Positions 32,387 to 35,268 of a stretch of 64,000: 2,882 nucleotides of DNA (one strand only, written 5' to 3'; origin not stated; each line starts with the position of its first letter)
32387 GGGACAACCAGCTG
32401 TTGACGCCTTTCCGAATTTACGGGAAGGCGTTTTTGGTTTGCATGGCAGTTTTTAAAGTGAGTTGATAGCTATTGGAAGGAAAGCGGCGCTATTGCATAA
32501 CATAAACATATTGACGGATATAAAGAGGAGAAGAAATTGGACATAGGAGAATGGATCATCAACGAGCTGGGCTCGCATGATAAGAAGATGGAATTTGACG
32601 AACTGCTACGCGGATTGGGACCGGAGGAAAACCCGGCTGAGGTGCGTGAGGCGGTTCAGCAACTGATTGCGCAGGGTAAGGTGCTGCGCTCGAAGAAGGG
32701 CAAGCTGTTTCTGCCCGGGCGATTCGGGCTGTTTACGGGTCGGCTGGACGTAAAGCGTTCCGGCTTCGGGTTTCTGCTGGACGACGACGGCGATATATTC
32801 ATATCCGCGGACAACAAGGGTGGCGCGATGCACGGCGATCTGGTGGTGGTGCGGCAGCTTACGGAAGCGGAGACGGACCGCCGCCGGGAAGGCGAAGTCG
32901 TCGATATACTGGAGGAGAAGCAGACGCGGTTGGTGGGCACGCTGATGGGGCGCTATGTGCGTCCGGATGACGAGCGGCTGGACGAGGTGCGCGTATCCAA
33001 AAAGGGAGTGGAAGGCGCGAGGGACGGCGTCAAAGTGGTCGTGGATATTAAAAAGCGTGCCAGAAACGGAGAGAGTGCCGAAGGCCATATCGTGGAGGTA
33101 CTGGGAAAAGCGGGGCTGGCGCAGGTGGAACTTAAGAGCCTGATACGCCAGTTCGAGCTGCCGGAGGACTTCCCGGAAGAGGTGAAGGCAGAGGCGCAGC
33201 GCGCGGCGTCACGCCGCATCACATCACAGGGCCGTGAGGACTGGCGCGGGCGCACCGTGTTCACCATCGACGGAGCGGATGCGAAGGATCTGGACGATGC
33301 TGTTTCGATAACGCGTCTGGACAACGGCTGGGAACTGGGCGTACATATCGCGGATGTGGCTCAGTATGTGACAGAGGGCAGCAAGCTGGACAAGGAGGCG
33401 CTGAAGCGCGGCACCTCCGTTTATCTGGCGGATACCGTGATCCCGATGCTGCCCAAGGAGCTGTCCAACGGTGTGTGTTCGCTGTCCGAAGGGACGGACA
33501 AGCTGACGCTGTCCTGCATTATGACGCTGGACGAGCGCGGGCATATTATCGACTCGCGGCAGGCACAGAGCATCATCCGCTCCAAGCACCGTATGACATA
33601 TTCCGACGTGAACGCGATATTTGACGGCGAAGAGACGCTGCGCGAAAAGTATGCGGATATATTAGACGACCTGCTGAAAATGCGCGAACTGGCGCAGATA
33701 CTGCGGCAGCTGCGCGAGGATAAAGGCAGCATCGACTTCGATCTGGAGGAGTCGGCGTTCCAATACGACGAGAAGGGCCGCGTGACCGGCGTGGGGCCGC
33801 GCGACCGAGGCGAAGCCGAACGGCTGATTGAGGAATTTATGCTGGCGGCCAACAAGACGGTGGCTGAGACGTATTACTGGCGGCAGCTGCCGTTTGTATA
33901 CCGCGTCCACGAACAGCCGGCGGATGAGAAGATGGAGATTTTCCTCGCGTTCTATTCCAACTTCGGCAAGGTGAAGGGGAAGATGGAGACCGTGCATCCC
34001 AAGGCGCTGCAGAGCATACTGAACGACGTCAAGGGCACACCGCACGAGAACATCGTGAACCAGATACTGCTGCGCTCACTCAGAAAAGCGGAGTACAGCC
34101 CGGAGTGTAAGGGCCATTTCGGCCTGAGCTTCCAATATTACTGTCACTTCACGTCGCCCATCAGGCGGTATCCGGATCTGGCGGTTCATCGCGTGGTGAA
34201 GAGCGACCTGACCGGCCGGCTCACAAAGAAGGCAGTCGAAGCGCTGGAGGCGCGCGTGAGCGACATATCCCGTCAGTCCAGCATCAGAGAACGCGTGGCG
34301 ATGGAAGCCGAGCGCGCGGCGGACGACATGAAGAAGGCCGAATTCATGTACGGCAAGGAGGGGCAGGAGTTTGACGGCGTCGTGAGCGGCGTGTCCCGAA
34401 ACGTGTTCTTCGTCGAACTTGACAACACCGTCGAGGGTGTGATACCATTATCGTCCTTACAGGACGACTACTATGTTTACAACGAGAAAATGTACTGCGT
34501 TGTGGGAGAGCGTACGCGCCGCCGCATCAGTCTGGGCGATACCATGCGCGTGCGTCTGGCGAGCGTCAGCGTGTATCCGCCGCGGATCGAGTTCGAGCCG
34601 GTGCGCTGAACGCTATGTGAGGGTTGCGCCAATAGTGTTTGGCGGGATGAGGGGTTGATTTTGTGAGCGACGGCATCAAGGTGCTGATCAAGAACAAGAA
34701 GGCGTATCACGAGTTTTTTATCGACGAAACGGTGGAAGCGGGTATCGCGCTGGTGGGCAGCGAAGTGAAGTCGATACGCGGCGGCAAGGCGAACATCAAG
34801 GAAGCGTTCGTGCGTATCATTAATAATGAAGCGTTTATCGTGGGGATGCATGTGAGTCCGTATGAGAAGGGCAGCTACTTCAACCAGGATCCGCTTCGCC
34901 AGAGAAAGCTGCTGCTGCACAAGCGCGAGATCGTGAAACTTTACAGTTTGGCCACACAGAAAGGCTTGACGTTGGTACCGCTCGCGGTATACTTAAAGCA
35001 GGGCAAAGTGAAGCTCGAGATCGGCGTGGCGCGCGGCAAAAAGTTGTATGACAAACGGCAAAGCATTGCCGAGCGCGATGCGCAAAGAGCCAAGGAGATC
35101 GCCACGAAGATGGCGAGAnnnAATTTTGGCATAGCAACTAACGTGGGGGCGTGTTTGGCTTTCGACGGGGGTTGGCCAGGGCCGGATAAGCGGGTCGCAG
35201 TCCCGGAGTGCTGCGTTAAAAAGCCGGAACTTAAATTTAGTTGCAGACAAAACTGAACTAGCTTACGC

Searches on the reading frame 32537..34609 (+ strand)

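Call 7: search_protein_families(library=pfam, proteins=[window:32537-34609:+])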
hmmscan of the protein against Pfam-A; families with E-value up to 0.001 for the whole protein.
window:32537-34609:+ (690 aa): 5 families
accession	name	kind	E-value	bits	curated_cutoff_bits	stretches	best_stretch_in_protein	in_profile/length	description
PF00773.25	RNB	-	4.7e-113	378.2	29.3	1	233-558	1-324/326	RNB domain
PF17876.7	CSD2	-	5.6e-26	90.9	26.2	2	140-213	1-74/74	Cold shock domain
PF08206.17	OB_RNB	-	2.1e-14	53.4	24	1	68-124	1-58/58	Ribonuclease B OB domain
PF00575.29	S1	-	9.4e-09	36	22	1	607-674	3-59/74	S1 RNA binding domain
PF17849.7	OB_Dis3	-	1.8e-05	25.1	22.8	1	141-205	4-75/77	Dis3-like cold-shock domain 2 (CSD2)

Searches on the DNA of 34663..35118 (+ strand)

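Call 64: search_rna_families(sources=[L022, L033, L018], threshold=gathering)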
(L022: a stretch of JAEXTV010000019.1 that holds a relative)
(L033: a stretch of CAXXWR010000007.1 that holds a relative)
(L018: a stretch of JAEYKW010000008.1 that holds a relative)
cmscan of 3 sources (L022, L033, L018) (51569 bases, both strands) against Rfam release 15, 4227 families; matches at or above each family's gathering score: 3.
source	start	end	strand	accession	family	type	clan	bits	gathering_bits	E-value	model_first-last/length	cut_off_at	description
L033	10487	10854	+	RF00023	tmRNA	Gene;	CL00001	170.7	47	7.7e-68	1-374/374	no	transfer-messenger RNA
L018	714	1074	+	RF00023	tmRNA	Gene;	CL00001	165.7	47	9.7e-66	1-374/374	no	transfer-messenger RNA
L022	10494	10856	+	RF00023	tmRNA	Gene;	CL00001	163.5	47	8.4e-65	1-374/374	no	transfer-messenger RNA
